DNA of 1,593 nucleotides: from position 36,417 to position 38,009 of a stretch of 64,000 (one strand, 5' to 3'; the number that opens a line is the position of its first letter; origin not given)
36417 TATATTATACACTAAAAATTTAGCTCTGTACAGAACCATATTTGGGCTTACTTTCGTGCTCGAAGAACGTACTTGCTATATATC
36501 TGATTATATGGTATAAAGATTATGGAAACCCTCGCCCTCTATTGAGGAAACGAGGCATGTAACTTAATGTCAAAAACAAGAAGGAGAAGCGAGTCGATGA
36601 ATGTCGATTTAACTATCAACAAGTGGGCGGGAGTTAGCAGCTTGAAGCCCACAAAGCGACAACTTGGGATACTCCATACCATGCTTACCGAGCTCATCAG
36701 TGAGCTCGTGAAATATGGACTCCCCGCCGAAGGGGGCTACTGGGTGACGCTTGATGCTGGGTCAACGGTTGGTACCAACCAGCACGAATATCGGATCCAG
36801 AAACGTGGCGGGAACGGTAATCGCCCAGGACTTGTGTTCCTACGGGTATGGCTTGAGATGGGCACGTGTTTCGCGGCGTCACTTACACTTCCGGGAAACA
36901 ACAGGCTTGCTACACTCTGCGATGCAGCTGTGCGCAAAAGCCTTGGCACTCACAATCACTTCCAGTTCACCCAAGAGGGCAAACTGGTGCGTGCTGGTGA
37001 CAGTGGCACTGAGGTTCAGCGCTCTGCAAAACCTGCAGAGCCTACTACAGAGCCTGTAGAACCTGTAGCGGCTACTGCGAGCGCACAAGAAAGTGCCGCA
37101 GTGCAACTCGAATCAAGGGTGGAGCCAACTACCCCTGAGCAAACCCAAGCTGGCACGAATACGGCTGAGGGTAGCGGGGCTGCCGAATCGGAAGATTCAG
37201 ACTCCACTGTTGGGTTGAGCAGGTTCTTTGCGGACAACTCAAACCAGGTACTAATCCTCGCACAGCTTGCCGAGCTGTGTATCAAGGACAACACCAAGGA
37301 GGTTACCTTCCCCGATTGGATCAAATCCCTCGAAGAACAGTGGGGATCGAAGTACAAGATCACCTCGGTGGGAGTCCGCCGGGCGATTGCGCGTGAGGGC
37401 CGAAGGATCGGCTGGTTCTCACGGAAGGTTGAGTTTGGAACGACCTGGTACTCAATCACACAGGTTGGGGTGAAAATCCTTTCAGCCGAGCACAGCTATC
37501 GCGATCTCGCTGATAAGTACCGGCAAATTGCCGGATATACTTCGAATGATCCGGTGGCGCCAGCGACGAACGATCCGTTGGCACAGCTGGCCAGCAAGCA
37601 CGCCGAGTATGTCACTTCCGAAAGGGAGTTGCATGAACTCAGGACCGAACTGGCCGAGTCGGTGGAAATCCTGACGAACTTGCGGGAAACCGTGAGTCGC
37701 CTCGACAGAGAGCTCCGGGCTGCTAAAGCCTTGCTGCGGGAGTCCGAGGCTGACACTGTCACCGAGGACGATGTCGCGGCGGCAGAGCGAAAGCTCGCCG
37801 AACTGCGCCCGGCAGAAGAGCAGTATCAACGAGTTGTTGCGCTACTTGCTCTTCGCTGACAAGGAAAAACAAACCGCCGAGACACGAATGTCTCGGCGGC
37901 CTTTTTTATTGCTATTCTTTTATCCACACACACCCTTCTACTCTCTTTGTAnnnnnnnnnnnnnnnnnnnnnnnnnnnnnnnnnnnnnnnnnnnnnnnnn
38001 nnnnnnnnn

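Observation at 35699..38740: GC-rich foreign gene inserted inside the conserved rpsP–khpA–(rimM)–trmD–(rplS) ribosomal operon; rimM and rplS absent locally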

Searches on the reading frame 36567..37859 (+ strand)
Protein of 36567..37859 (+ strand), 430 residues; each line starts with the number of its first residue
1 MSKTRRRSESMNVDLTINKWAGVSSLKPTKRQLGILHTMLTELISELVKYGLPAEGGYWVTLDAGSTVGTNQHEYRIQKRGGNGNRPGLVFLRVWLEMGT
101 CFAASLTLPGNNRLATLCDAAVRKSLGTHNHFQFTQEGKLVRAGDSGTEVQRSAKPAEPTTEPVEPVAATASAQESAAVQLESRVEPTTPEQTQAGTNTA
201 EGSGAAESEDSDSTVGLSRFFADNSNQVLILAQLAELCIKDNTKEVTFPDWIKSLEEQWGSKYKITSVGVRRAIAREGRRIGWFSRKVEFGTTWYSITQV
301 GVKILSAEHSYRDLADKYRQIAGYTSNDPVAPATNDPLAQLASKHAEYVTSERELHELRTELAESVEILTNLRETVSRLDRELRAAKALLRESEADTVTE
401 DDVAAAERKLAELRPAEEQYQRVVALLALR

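Call 3: search_protein_families(library=pfam, proteins=[window:36567-37859:+], max_evalue=0.01)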
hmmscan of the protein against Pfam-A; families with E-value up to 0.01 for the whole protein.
window:36567-37859:+ (430 aa): 0 families

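Call 6: search_protein_families(library=phrogs, proteins=[window:36567-37859:+], max_evalue=1)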
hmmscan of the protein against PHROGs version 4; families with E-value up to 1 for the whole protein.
window:36567-37859:+ (430 aa): 2 families
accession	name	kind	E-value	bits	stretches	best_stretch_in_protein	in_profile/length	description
phrog_1389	-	unknown function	0.21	12.6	1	348-416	10-80/122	-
phrog_891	-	head and packaging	0.37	12.1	0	29-53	10-34/106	terminase small subunit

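Call 7: search_protein_families(library=ncbifam, proteins=[window:36567-37859:+], max_evalue=1)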
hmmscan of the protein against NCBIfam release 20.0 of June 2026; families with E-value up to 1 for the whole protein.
window:36567-37859:+ (430 aa): 1 family
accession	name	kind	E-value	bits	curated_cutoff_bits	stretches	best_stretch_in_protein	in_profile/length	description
NF001588.0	PRK00392.8-5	equivalog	0.028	15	76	1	248-274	3-27/63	DNA-directed RNA polymerase subunit omega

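Call 10: find_homologous_proteins(query=window:36567-37859:+, max_evalue=0.001)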
Query window:36567-37859:+ (430 aa): 3 proteins with E <= 0.001 among 8000 candidates.
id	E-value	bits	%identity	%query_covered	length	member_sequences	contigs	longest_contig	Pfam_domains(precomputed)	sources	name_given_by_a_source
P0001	3.0e-253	858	100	91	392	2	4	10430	-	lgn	-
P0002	1.1e-209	715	76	99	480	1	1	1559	-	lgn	-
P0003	5.7e-207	706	77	97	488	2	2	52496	-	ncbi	-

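Call 13: find_encoding_contigs(protein=P0003, flank=10000, max_places=6)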
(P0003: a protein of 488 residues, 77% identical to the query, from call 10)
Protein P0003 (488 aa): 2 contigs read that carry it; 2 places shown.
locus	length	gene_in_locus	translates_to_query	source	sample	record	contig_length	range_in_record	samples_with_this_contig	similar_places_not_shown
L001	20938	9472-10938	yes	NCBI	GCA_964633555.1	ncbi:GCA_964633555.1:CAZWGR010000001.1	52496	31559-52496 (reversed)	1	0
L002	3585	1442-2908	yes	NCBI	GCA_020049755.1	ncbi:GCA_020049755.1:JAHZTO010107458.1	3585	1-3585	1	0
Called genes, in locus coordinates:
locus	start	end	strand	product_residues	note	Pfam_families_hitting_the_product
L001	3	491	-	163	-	?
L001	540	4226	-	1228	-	PF04997:RNA_pol_Rpb1_1, PF00623:RNA_pol_Rpb1_2, PF04983:RNA_pol_Rpb1_3, PF05000:RNA_pol_Rpb1_4, PF04998:RNA_pol_Rpb1_5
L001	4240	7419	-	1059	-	PF04563:RNA_pol_Rpb2_1, PF04561:RNA_pol_Rpb2_2, PF04565:RNA_pol_Rpb2_3, PF10385:RNA_pol_Rpb2_45, PF00562:RNA_pol_Rpb2_6, PF04560:RNA_pol_Rpb2_7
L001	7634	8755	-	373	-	PF09587:PGA_cap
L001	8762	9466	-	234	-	PF01746:tRNA_m1G_MT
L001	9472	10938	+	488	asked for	-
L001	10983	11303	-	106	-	PF13083:KH_KhpA-B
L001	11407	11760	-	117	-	PF00886:Ribosomal_S16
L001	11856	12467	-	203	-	-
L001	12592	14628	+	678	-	PF08206:OB_RNB, PF25049:OB_HELZ2 (faint), PF08206:OB_RNB (weak), PF17849:OB_Dis3 (weak), PF17876:CSD2, PF00773:RNB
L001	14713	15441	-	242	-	-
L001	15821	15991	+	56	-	-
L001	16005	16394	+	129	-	-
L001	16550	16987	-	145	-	PF00293:NUDIX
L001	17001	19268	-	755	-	PF02463:SMC_N, PF13175:AAA_15, PF13476:AAA_23 (weak), PF13304:AAA_21 (weak)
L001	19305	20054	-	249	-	PF22935:RM44_endonuclase, PF14622:Ribonucleas_3_3, PF00636:Ribonuclease_3, PF00035:dsrm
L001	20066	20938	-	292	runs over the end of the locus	PF01029:NusB, PF00293:NUDIX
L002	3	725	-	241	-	?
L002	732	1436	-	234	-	PF01746:tRNA_m1G_MT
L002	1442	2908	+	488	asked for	-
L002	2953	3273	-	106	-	PF13083:KH_KhpA-B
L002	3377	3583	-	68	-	?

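Call 14: find_encoding_contigs(protein=P0001, flank=10000, max_places=6)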
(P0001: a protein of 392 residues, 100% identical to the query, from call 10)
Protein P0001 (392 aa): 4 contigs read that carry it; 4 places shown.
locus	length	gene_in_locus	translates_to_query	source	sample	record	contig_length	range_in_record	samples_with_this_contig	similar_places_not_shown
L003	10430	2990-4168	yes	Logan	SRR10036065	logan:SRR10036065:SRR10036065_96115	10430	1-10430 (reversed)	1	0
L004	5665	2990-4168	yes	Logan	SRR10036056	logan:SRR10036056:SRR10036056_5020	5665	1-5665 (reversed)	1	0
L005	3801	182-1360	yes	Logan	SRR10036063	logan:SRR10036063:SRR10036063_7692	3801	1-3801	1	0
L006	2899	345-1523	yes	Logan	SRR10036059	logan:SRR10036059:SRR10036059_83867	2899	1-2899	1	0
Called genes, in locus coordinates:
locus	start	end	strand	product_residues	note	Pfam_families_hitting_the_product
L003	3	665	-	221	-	?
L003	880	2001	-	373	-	PF09587:PGA_cap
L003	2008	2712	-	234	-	PF01746:tRNA_m1G_MT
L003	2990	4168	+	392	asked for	-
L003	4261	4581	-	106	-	PF13083:KH_KhpA-B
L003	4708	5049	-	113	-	PF00886:Ribosomal_S16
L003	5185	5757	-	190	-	-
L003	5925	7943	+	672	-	PF08206:OB_RNB, PF17849:OB_Dis3 (weak), PF17876:CSD2, PF00773:RNB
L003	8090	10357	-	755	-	PF02463:SMC_N, PF13175:AAA_15 (weak), PF13476:AAA_23, PF13304:AAA_21 (weak)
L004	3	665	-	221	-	?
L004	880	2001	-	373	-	PF09587:PGA_cap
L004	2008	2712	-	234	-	PF01746:tRNA_m1G_MT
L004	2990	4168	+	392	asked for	-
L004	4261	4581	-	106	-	PF13083:KH_KhpA-B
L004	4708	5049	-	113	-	PF00886:Ribosomal_S16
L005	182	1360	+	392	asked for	-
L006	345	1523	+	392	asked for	-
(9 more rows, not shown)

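Call 15: find_encoding_contigs(protein=P0002, flank=10000, max_places=6)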
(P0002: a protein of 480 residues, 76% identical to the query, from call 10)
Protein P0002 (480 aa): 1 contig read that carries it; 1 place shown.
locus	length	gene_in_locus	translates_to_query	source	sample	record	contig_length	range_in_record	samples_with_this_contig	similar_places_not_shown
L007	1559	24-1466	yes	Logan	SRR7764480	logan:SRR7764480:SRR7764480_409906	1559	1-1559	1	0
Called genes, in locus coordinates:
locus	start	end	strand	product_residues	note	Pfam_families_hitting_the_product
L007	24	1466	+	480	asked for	-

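Call 19: search_dna_similar(query=window:36567-37859:+, collection=phages, mode=protein, max_evalue=0.01)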
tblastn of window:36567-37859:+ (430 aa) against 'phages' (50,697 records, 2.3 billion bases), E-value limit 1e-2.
No match.

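Call 20: search_dna_similar(query=window:36567-37859:+, collection=plasmids, mode=protein, max_evalue=0.01)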
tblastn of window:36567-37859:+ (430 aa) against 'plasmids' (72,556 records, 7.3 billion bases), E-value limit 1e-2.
No match.
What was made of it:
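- On Phage- or plasmid-borne gene / integrated mobile element: tblastn against phages and plasmids found nothing (calls 19, 20).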

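Call 21: find_related_loci(query=window:36567-37859:+, collection=viral_contigs, flank=5000)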
Query window:36567-37859:+ (430 aa) in viral_contigs; peptide patterns used: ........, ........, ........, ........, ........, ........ (x = any residue, [..] = any of these).
2 stretches matched a pattern, but none encodes a relative of the query by tblastn (E <= 1e-3).
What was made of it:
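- On Phage- or plasmid-borne gene / integrated mobile element: IMG/VR gave no relative (call 21).
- Tried and rejected: tblastn of X against phage and plasmid collections, and an IMG/VR scan, found nothing (calls 19-21).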

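Call 25: search_protein_representatives(protein=window:36567-37859:+)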
Query: 430 residues. Proteins with E-value up to 0.001 (for the whole library): 5; up to 1e-10: 3; up to 1e-30: 1. The best 5 are listed.
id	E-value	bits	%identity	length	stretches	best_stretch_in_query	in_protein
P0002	3.4e-210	714.5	76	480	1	2-427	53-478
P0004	3.4e-25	105.3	28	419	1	5-418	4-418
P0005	3.8e-21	92.0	28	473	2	12-331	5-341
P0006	7.6e-10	54.8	30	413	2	185-425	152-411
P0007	6.8e-07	45.1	25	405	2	210-428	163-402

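Call 31: find_homologous_proteins(query=A1, max_evalue=0.001)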
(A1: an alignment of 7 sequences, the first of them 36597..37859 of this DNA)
Query A1 (7 sequences) (420 aa, profile of the alignment): 4 proteins with E <= 0.001 among 8000 candidates.
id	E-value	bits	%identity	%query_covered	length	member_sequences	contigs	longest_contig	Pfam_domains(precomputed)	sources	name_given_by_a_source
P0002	1.6e-172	592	77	99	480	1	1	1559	-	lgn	-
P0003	5.0e-172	591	77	99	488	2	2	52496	-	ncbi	-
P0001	1.5e-155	537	100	93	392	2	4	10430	-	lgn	-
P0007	3.8e-148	512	23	93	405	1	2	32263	-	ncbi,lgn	-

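Call 33: find_encoding_contigs(protein=P0007, flank=10000, max_places=4)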
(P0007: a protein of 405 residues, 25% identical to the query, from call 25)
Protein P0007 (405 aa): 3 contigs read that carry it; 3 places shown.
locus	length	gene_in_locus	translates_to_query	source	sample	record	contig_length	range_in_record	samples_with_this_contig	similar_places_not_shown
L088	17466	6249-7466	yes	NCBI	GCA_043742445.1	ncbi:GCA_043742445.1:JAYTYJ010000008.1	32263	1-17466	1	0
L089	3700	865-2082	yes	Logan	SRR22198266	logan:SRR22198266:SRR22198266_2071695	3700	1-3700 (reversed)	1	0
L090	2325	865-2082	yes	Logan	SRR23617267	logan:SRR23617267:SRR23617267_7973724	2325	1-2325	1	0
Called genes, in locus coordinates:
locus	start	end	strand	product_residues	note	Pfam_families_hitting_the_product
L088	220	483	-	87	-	-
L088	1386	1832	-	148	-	PF01668:SmpB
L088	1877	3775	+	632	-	PF00004:AAA, PF17862:AAA_lid_3, PF01434:Peptidase_M41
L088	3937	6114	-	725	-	PF17191:RecG_wedge, PF01336:tRNA_anti-codon, PF04851:ResIII, PF00270:DEAD, PF00271:Helicase_C, PF19833:RecG_dom3_C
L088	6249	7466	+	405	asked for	-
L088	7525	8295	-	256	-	PF00005:ABC_tran, PF13304:AAA_21 (faint)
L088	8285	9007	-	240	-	PF00528:BPD_transp_1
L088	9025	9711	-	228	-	PF03167:UDG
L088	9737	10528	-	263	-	PF00730:HhH-GPD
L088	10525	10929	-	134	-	PF01741:MscL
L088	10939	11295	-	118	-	PF05656:DUF805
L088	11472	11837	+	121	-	-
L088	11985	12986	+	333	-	PF00291:PALP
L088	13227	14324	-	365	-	-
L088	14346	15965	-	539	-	PF01565:FAD_binding_4, PF02913:FAD-oxidase_C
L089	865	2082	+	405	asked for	-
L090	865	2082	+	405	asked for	-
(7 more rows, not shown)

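Call 34: find_encoding_contigs(protein=P0004, flank=10000, max_places=4)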
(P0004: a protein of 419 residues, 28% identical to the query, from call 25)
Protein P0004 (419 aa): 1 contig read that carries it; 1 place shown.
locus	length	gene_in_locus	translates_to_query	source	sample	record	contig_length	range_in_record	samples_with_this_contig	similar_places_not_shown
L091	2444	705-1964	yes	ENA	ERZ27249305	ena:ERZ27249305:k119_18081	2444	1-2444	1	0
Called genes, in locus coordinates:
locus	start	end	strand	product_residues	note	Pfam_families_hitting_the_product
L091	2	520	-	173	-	?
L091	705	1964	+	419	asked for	-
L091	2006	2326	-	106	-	PF13083:KH_KhpA-B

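Call 35: find_encoding_contigs(protein=P0005, flank=10000, max_places=4)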
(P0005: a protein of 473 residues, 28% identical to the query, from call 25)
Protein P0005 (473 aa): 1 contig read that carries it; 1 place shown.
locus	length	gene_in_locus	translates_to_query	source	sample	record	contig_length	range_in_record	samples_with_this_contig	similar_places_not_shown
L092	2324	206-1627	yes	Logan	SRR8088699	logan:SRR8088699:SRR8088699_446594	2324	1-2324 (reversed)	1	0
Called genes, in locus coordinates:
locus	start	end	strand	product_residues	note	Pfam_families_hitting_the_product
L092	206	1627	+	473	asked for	-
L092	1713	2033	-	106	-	PF13083:KH_KhpA-B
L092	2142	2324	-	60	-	?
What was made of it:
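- P0004 and P0005 (25-32% identical to X) lie in the same slot (calls 34, 35).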

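Call 36: find_encoding_contigs(protein=P0006, flank=10000, max_places=4)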
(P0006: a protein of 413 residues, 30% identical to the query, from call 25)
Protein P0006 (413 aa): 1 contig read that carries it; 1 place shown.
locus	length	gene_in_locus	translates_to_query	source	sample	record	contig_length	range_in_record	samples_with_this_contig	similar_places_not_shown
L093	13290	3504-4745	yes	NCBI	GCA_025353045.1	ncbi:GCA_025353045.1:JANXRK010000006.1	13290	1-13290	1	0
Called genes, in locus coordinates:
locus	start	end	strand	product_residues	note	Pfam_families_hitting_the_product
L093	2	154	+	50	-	?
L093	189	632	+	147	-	-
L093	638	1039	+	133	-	-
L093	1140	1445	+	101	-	PF00076:RRM_1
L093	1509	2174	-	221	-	PF18306:LDcluster4, PF03641:Lysine_decarbox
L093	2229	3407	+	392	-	PF01702:TGT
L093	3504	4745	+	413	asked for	-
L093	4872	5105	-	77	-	-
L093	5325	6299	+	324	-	PF00487:FA_desaturase (weak)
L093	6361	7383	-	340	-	PF00294:PfkB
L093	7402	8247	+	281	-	PF01116:F_bP_aldolase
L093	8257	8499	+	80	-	-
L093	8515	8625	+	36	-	-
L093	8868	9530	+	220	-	PF01386:Ribosomal_L25p, PF14693:Ribosomal_TL5_C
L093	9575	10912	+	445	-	-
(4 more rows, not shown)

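Call 42: predict_structure(alignment_id=A1)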
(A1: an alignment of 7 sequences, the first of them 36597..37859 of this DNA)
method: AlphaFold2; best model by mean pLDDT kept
length: 420 residues; sequences in the alignment: 7
mean_pLDDT: 68.3   pTM: 0.36
mean pLDDT of the five models: 68.3, 67.8, 67.7, 61.4, 56.8
residues with pLDDT >= 90: 28; 70-90: 218; 50-70: 88; < 50: 86
segments of 3 or more residues with pLDDT < 50: 134-204, 314-324
pLDDT, mean of each block of 10 residues (from residue 1): 75 72 87 90 85 61 78 67 78 85 84 76 86 50 32 32 30 27 26 31 57 80 91 89 88 80 80 80 84 87 88 49 50 64 63 71 81 77 58 64 73 62
secondary structure, 60 per line:
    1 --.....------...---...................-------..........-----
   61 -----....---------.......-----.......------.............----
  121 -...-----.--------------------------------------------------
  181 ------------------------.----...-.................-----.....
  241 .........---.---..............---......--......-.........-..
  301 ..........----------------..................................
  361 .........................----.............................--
elements in order: E3-7 H20-38 E46-55 E66-69 E79-85 E91-97 H104-116 E122-124 H214-230 H238-249 H257-270 E274-279 E282-287 H289-297 H299-310 H327-385 H390-418
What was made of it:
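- On PadR/MarR/ArsR winged-helix transcription regulators: The AF2 topology fits (H214-230, H238-249, H257-270, E274-279, E282-287, then long helices; call 42).
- AF2 gives three modules (call 42).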

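Call 45: fold_search(model_id=the predicted structure, library=pdb)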
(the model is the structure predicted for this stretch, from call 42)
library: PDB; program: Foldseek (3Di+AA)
matches with E <= 10: 910; with E <= 0.001: 0
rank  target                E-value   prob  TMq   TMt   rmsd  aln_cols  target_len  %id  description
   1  6pcp_B                8.9e-03  0.96  0.14  0.38  17.6       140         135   16  Mechanism for regulation of DNA binding of Bordetella bronchiseptica BpsR by 6-hydroxynicotinic acid (released 2019-11-06)
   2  9gm7_D                9.4e-03  1.00  0.18  0.25   3.0        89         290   20  MukBEF in a nucleotide-bound state with open neck gate (monomer) (released 2025-03-26)
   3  9gm9_D                1.0e-02  1.00  0.18  0.23   3.0        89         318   20  MukBEF in a DNA capture state (released 2025-03-26)
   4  9gm7_C                1.1e-02  1.00  0.17  0.17   3.3        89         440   18  MukBEF in a nucleotide-bound state with open neck gate (monomer) (released 2025-03-26)
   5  4hw0_C                1.3e-02  1.00  0.16  0.61   6.2        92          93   13  Crystal structure of Sso10a-2, a DNA-binding protein from Sulfolobus solfataricus (released 2013-10-30)
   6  6pco_B                1.3e-02  0.95  0.14  0.37  16.8       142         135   16  Mechanism for regulation of DNA binding of Bordetella bronchiseptica BpsR by 6-hydroxynicotinic acid (released 2019-11-06)
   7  3eco_A                1.4e-02  1.00  0.16  0.44  15.5       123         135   15  Crystal structure of MepR, a transcription regulator of the Staphylococcus aureus multidrug efflux pump MepA (released 2009-02-10)
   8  3m8e_B                1.7e-02  0.99  0.15  0.56  11.8       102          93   12  Protein structure of Type III plasmid segregation TubR (released 2010-07-07)
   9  4hw0_A                1.8e-02  1.00  0.16  0.58   6.2        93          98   13  Crystal structure of Sso10a-2, a DNA-binding protein from Sulfolobus solfataricus (released 2013-10-30)
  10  1xma_B                1.8e-02  1.00  0.17  0.55   5.6        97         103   18  Structure of a transcriptional regulator from Clostridium thermocellum Cth-833 (released 2004-12-14)
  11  6qfd_C                1.8e-02  1.00  0.16  0.54   6.1       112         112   15  The complex structure of hsRosR-S4 (vng0258/RosR-S4) (released 2019-07-10)
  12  3jth_B                2.1e-02  1.00  0.16  0.59   4.9        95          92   19  Crystal structure of a transcriptional regulator HlyU from Vibrio vulnificus CMCP6 (released 2010-03-16)
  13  4hw0_B                2.4e-02  1.00  0.15  0.56   6.8        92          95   13  Crystal structure of Sso10a-2, a DNA-binding protein from Sulfolobus solfataricus (released 2013-10-30)
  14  6qh0_C                2.6e-02  1.00  0.17  0.59  14.3       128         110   13  The complex structure of hsRosR-S5 (VNG0258H/RosR-S5) (released 2019-07-10)
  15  3l09_B                2.7e-02  1.00  0.16  0.25   3.5        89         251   20  Crystal structure of Putative transcriptional regulator (JANN_22DEC04_CONTIG27_REVISED_GENE3569) from Jannaschia sp. C (released 2010-01-12)
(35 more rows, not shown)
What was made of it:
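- On PadR/MarR/ArsR winged-helix transcription regulators: The top 50 Foldseek hits are mostly such proteins, but at E 0.009-0.07 (call 45).
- Closest known: PadR / MarR / ArsR-type winged-helix regulators, and Sso10a. Same: These proteins give the Foldseek hits at E 0.009-0.05 with probability about 1.0 (call 45).
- Closest known: Plasmid and chromosome organisers with a winged helix. Same: TubR, AspA and the MukBEF chain are among the Foldseek hits, and the MukBEF chain gives the lowest rmsd (3.0 A over 89 columns, call 45).
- The winged-helix fold also occurs in plasmid centromere binders such as TubR and AspA (call 45).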
